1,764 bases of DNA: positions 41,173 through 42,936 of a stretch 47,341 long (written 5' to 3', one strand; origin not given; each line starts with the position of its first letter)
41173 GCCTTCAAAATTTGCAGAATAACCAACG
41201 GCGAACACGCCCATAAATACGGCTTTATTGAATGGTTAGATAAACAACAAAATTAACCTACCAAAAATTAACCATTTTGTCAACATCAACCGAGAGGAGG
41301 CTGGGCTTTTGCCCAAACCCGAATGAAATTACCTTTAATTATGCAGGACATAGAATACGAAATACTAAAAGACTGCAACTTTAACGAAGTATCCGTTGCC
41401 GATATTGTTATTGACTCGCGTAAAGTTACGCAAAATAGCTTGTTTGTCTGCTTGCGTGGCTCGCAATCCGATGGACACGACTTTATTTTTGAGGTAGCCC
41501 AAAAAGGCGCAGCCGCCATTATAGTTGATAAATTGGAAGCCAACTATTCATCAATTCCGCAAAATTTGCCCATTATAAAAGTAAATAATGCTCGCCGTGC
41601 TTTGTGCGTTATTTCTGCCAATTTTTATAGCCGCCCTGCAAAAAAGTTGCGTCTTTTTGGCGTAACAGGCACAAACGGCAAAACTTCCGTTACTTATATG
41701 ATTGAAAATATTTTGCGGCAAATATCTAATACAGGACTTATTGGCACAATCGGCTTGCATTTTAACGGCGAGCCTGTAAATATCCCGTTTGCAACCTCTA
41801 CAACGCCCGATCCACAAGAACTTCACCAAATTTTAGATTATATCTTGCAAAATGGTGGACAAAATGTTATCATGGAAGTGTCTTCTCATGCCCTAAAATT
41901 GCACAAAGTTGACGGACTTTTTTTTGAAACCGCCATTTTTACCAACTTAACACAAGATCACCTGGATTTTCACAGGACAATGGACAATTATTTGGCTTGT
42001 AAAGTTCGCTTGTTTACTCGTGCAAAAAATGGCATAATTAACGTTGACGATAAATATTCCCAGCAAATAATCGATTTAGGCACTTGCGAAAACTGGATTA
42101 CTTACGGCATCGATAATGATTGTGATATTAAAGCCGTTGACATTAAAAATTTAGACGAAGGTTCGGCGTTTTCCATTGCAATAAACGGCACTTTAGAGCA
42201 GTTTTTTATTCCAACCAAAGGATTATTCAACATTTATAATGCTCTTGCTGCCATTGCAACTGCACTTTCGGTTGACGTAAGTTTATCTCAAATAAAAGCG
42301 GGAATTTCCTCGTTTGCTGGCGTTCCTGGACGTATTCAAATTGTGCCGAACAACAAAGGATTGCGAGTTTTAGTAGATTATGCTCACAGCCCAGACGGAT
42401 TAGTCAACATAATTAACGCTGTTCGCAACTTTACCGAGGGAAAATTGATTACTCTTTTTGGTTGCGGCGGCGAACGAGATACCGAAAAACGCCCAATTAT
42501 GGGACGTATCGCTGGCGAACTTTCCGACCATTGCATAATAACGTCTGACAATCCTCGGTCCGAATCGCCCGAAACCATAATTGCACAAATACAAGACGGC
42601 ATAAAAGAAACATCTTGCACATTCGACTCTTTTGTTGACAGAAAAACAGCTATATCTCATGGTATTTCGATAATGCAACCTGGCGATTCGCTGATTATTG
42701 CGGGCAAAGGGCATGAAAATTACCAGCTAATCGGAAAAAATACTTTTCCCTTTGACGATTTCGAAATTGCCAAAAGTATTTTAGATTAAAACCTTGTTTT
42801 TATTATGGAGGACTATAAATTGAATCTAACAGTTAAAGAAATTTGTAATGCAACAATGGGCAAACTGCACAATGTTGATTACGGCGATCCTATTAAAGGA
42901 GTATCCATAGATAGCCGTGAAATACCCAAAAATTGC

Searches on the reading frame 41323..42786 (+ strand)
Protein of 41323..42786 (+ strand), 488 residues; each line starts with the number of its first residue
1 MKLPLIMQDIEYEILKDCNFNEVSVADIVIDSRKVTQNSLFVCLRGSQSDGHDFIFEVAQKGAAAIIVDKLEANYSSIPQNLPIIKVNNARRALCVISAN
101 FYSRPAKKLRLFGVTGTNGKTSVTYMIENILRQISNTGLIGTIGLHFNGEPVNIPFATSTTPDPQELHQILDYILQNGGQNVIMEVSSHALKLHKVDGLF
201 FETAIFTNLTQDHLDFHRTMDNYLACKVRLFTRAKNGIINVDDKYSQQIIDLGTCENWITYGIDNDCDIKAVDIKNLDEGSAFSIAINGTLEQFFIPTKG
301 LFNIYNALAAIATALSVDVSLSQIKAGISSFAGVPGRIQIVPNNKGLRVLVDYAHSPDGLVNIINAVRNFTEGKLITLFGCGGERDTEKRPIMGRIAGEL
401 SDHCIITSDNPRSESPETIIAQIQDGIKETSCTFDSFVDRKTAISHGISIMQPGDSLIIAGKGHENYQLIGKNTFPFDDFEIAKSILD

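Call 4: search_protein_families(library=pfam, proteins=[window:41323-42786:+], max_evalue=1)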
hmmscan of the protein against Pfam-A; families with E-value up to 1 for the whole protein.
window:41323-42786:+ (488 aa): 4 families
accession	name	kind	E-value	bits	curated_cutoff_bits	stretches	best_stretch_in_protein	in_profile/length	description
PF08245.18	Mur_ligase_M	-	2.3e-50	171.8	24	1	114-314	1-200/200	Mur ligase middle domain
PF02875.26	Mur_ligase_C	-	1.1e-29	104.2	28.4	1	336-463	1-127/127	Mur ligase, glutamate ligase domain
PF01225.30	Mur_ligase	-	3.7e-10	40.5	21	1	28-102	5-95/95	Mur ligase family, catalytic domain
PF01339.22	CheB_methylest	-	0.036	14.2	24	1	28-81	98-154/174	CheB methylesterase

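Call 54: find_related_loci(query=window:41323-42786:+, collection=genome_contigs, flank=6000)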
Query window:41323-42786:+ (488 aa) in genome_contigs; peptide patterns used: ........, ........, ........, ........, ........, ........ (x = any residue, [..] = any of these).
45 stretches matched a pattern; 21 encode a relative of the query (tblastn E <= 1e-3); 21 distinct loci.
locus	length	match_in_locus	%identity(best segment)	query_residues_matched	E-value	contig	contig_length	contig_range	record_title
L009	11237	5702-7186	78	1-487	0e+0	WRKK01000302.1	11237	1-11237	MAG: Defluviitaleaceae bacterium isolate Th196P1bin9 JGI24700J35501_10930060, whole genome shotgun sequence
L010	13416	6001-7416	42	21-487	6e-112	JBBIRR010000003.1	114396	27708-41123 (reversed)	MAG: Ignavibacteriales bacterium isolate ETS170220_bin_354 NODE_87_length_114396_cov_5.87654, whole genome shotgun seque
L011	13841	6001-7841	39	1-487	4e-103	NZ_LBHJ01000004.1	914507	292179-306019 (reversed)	Silvibacterium bohemicum strain S15 contig_4, whole genome shotgun sequence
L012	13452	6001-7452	39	2-487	2e-101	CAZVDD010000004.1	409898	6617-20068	MAG TPA_asm: uncultured bacterium isolate SRP231805_co4_173 genome assembly, contig: k141_445291, whole genome shotgun s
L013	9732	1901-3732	37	11-487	1e-99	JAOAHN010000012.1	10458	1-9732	MAG: Candidatus Hydrogenedentota bacterium isolate SKW61 k141_844496, whole genome shotgun sequence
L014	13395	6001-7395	38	23-479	6e-98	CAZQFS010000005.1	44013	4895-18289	MAG TPA_asm: uncultured bacterium isolate binchicken_co107_142 genome assembly, contig: NODE_2156_length_44013_cov_5.598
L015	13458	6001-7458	37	2-487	9e-96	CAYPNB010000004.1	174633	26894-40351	MAG TPA_asm: uncultured bacterium isolate binchicken_co40_90 genome assembly, contig: NODE_102_length_174633_cov_37.6189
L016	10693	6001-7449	39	13-488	6e-95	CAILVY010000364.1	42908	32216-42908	MAG: Candidatus Hydrogenedentes bacterium isolate LaPlata_bin-1517 genome assembly, contig: bin-1517:364/407, whole geno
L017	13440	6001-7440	37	6-487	2e-94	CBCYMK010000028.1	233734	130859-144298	MAG: Flavobacteriales bacterium isolate 82b4ff7b-cf23-4688-bb94-26f8c020c7e3 genome assembly, contig: contig_28, whole g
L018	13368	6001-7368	39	23-482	2e-94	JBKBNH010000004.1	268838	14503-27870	MAG: Flavobacteriales bacterium isolate 21H_023.bin.38 NODE_4_length_268838_cov_12.191992, whole genome shotgun sequence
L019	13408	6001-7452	37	2-487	2e-93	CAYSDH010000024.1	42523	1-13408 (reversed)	MAG TPA_asm: uncultured Flavobacteriales bacterium isolate SRP268394_co1_207 genome assembly, contig: NODE_1450_length_4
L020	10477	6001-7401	39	23-488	6e-92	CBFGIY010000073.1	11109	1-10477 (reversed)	MAG: candidate division WOR-3 bacterium isolate JZ-4_202302_bins_3.1 genome assembly, contig: NODE_73_length_11109_cov_1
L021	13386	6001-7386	39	23-483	4e-90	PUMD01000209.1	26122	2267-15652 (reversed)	MAG: Clostridia bacterium isolate B1Sed10_244R1 B1-Sed10-C1581, whole genome shotgun sequence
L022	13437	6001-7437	37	23-488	2e-89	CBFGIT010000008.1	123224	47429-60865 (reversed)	MAG: candidate division WOR-3 bacterium isolate JZ-4_202302_bins_70.1 genome assembly, contig: NODE_8_length_123224_cov_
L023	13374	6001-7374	38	25-487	3e-87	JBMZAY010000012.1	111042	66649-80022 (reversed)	MAG: Crocinitomicaceae bacterium isolate ME_XS_2206_bin_21 ME_XS_2206_bin_21_11, whole genome shotgun sequence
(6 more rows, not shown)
